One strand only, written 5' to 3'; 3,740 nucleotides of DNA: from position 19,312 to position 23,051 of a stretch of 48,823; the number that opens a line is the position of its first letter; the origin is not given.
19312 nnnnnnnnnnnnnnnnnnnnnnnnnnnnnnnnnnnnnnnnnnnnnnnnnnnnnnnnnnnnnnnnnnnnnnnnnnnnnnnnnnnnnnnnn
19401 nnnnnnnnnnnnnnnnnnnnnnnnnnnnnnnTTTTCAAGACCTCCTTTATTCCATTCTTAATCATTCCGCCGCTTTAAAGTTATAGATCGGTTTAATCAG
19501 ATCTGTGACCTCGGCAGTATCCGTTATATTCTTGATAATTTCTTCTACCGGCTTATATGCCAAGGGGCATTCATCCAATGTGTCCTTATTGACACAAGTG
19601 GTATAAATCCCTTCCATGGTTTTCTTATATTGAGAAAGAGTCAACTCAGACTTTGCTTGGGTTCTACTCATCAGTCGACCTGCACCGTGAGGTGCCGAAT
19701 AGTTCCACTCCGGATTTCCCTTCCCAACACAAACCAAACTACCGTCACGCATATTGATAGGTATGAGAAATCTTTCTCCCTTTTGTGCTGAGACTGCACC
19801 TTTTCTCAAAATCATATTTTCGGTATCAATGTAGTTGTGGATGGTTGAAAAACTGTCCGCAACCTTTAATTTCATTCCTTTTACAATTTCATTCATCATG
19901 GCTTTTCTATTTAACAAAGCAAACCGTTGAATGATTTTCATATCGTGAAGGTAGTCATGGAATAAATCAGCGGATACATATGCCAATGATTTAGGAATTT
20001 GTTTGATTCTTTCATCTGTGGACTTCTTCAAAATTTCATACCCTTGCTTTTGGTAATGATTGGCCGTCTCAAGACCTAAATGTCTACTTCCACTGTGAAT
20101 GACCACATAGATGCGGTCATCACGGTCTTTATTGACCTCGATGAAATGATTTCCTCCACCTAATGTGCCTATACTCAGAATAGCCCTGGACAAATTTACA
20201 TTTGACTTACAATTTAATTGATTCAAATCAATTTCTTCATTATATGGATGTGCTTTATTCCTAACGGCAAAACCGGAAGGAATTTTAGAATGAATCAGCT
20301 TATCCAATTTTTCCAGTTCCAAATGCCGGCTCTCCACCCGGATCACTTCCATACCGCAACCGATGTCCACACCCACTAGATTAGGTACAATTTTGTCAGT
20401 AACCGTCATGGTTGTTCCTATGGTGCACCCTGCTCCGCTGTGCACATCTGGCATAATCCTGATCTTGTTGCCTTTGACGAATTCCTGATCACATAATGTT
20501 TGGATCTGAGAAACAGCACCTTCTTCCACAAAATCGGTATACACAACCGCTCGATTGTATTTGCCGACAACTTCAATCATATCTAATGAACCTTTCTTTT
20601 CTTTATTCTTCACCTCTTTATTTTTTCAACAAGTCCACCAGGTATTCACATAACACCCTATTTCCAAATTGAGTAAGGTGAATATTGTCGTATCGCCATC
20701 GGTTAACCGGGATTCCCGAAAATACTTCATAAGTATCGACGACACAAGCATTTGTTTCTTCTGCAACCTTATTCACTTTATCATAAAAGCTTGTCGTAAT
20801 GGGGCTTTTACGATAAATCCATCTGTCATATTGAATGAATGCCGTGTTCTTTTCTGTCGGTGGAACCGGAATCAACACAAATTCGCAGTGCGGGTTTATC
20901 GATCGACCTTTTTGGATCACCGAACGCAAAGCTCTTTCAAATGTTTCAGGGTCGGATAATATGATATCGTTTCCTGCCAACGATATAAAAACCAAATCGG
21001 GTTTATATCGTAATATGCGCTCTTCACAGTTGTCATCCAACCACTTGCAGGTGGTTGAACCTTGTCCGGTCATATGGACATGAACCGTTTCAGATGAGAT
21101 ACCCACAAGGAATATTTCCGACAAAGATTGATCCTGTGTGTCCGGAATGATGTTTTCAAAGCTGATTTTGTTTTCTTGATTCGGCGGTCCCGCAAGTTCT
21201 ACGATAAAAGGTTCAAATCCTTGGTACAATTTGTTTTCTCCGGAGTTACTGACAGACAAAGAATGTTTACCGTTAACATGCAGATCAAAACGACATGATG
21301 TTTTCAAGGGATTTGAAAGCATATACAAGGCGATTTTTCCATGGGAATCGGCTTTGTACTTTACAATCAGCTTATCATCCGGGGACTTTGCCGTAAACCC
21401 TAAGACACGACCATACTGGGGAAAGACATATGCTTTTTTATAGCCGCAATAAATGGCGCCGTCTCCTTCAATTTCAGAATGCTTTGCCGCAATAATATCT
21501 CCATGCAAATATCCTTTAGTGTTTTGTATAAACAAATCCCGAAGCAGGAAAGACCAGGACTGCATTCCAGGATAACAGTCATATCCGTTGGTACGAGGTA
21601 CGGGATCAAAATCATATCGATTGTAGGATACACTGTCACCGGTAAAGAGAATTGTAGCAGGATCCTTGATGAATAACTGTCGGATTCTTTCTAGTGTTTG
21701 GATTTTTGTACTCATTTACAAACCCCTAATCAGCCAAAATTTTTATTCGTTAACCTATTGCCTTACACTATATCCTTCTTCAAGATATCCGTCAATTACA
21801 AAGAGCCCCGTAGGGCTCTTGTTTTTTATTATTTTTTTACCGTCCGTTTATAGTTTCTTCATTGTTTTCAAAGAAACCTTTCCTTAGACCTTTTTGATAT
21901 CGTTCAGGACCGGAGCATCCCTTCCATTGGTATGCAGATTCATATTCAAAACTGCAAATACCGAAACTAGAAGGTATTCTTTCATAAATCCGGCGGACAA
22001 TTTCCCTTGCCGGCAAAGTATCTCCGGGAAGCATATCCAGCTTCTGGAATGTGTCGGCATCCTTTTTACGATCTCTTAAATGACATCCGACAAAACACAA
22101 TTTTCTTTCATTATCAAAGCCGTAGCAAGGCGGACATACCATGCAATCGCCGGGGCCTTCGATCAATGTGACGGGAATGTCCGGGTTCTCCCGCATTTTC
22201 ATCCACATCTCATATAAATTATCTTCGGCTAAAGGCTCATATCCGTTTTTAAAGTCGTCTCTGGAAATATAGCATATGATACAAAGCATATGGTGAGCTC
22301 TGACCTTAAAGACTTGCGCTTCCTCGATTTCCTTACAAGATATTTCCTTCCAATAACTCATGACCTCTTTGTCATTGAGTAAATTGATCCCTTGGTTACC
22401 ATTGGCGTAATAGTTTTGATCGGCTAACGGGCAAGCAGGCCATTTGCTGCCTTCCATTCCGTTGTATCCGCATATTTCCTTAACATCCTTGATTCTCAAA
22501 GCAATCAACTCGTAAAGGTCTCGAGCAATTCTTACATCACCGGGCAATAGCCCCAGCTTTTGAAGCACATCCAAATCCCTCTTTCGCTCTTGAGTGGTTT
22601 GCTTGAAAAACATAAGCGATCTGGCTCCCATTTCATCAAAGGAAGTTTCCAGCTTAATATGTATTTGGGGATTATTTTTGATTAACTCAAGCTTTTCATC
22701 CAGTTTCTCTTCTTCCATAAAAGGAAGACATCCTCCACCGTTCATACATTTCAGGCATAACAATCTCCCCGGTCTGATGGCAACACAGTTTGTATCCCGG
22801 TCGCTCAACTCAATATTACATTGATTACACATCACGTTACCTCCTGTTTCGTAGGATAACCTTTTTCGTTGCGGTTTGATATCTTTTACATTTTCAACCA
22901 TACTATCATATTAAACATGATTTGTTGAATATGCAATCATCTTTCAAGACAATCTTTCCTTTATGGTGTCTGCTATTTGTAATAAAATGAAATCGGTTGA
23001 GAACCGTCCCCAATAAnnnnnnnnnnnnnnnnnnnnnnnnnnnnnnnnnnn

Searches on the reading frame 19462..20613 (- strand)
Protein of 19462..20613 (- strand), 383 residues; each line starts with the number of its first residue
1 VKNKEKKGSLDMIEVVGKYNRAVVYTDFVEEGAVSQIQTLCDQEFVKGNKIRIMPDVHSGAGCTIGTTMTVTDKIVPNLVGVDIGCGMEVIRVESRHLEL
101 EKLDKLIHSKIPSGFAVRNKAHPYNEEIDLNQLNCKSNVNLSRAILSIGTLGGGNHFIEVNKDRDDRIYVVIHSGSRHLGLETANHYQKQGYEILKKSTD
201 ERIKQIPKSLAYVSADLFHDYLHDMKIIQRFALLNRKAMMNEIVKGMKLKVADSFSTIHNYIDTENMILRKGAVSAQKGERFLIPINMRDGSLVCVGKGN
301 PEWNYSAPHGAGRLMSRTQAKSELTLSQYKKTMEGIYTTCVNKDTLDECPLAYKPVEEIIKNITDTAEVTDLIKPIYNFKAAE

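Call 55: search_protein_families(library=pfam, proteins=[window:19462-20613:-], max_evalue=0.00001)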
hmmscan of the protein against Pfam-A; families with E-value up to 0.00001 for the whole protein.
window:19462-20613:- (383 aa): 1 family
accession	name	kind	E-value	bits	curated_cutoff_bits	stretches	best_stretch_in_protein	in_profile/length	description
PF01139.22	RtcB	-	7.2e-69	233.5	27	2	132-380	131-425/426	tRNA-splicing ligase RtcB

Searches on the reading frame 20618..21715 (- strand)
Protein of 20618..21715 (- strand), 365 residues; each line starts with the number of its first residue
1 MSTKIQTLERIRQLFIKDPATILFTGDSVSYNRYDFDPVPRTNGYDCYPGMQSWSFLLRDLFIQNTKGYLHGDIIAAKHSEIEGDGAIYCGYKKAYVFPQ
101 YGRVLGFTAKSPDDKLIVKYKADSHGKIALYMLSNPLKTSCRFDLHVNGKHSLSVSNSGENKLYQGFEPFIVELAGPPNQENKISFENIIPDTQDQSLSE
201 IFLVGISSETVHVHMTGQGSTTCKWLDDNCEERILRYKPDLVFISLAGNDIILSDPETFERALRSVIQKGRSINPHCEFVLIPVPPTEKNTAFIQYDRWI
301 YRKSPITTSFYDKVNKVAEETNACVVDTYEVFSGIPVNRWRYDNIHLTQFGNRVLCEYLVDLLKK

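Call 55: search_protein_families(library=pfam, proteins=[window:20618-21715:-], max_evalue=0.00001)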
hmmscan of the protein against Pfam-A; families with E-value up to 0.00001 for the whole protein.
window:20618-21715:- (365 aa): 2 families
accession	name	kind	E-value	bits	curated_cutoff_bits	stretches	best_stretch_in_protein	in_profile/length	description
PF13472.12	Lipase_GDSL_2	-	2.1e-12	48.3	32.9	1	219-353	43-177/178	GDSL-like Lipase/Acylhydrolase family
PF00657.28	Lipase_GDSL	-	2.8e-08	34.6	23.6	1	235-358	73-207/208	GDSL-like Lipase/Acylhydrolase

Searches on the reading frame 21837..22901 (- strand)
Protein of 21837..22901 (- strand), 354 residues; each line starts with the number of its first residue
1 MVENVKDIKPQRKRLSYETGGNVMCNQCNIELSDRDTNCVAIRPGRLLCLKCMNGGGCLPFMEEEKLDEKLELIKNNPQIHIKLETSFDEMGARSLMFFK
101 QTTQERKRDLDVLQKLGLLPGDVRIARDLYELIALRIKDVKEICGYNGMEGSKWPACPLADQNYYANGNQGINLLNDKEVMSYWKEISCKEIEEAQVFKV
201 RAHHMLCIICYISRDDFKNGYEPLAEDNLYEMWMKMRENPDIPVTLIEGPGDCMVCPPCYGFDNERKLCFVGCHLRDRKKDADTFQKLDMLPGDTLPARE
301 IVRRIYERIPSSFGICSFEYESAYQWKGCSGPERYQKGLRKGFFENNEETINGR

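Call 55: search_protein_families(library=pfam, proteins=[window:21837-22901:-], max_evalue=0.00001)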
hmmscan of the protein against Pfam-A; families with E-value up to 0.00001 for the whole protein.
window:21837-22901:- (354 aa): 1 family
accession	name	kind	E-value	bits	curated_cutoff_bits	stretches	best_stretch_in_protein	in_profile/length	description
PF06935.16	DUF1284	-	6.7e-07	30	25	0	220-311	1-85/102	Protein of unknown function (DUF1284)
